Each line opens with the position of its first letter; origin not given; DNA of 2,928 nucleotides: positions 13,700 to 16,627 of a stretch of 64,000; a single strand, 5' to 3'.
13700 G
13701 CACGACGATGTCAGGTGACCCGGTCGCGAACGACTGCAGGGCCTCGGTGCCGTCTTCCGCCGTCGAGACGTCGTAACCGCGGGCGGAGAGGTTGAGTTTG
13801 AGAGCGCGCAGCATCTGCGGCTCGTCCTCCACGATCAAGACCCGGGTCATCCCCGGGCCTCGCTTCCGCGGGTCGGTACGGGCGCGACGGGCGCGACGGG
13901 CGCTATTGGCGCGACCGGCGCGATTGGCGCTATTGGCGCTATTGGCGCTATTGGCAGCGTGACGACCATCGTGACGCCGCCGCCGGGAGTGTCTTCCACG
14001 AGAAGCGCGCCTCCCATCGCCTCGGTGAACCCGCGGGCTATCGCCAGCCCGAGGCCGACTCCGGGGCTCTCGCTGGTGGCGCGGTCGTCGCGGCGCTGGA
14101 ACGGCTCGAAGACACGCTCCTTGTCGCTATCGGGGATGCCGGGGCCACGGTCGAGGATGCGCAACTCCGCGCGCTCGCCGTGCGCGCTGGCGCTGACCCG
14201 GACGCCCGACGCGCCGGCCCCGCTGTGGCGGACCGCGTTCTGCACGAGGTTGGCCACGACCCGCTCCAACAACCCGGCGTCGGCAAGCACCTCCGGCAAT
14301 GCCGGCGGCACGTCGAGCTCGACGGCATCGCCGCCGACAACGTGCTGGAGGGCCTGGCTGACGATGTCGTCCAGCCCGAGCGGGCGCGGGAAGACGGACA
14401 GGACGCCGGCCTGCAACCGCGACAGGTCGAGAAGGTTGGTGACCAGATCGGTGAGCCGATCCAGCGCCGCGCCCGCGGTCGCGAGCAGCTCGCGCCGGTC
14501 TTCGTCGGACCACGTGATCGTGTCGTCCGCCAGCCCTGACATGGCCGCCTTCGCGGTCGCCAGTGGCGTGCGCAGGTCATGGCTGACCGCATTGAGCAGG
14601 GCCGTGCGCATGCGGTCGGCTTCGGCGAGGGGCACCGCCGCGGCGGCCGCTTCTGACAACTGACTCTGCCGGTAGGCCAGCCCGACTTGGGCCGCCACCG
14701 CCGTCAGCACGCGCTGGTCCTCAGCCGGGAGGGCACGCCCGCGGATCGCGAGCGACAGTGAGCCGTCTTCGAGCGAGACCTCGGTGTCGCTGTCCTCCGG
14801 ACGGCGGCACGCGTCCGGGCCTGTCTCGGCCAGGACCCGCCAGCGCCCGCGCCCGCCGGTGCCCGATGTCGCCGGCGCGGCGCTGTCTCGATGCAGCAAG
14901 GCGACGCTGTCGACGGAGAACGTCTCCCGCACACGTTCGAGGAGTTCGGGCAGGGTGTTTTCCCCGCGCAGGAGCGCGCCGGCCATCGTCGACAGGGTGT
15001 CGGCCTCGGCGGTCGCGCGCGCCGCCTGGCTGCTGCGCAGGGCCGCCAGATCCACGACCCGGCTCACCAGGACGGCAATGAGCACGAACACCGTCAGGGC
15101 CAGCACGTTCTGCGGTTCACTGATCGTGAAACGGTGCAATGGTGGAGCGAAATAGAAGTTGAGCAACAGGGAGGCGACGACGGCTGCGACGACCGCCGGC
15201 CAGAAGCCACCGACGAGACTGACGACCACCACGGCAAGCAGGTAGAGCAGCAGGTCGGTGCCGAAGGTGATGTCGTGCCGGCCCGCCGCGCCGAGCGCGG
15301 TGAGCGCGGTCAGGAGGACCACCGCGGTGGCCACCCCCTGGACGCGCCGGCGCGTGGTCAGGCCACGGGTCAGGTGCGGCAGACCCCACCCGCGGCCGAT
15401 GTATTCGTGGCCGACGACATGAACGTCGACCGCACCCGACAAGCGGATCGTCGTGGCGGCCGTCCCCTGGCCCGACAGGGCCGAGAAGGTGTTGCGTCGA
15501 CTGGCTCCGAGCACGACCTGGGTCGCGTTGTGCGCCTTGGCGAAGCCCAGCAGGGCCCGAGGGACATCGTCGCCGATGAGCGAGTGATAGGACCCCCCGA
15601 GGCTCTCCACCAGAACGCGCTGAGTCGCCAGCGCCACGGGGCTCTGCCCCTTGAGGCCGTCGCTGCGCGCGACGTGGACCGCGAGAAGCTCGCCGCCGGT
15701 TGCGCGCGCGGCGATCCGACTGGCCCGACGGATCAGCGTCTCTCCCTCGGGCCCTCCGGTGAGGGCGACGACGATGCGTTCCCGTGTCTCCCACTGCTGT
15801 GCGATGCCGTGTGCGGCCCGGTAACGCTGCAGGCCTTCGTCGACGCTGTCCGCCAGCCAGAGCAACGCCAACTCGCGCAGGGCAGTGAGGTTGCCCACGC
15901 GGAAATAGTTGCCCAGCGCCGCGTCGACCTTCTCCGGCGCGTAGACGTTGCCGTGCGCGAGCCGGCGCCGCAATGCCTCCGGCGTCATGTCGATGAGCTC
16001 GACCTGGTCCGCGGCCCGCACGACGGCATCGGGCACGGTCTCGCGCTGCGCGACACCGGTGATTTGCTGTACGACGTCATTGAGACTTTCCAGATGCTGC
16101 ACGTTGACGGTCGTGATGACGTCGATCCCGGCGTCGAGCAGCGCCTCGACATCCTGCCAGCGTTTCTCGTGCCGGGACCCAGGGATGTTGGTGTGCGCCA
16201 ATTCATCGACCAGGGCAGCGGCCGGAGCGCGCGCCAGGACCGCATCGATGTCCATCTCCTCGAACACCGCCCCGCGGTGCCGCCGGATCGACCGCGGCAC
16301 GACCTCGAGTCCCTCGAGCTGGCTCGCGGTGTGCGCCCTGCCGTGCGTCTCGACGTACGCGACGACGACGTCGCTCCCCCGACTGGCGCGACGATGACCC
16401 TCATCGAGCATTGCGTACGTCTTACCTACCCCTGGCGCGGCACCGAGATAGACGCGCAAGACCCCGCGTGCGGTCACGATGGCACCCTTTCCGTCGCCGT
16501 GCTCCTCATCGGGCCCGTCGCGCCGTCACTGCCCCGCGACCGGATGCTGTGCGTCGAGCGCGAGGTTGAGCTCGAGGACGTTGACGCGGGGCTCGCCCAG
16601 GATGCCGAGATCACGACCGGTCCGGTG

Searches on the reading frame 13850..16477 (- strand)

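Call 7: search_protein_families(library=pfam, proteins=[window:13850-16477:-], max_evalue=0.001)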
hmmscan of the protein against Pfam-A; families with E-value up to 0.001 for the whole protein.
window:13850-16477:- (876 aa): 6 families
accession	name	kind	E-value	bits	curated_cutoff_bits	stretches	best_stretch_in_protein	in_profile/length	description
PF02702.23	KdpD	-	1.9e-97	325.2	26.1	1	4-212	2-210/210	Osmosensitive K+ channel His kinase sensor domain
PF02518.31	HATPase_c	-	6.3e-26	91.4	26.4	1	733-844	2-110/111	Histidine kinase-, DNA gyrase B-, and HSP90-like ATPase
PF13493.11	DUF4118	-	5.2e-25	87.7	28.4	1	383-488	2-107/107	Domain of unknown function (DUF4118)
PF00512.31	HisKA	-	6e-14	52.3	26.9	1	624-691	2-66/66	His Kinase A (phospho-acceptor) domain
PF00582.32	Usp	-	1.2e-06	29.6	24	1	233-345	3-131/141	Universal stress protein family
PF13581.12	HATPase_c_2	-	0.00019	21.9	27.4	1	741-821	36-112/127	Histidine kinase-like ATPase domain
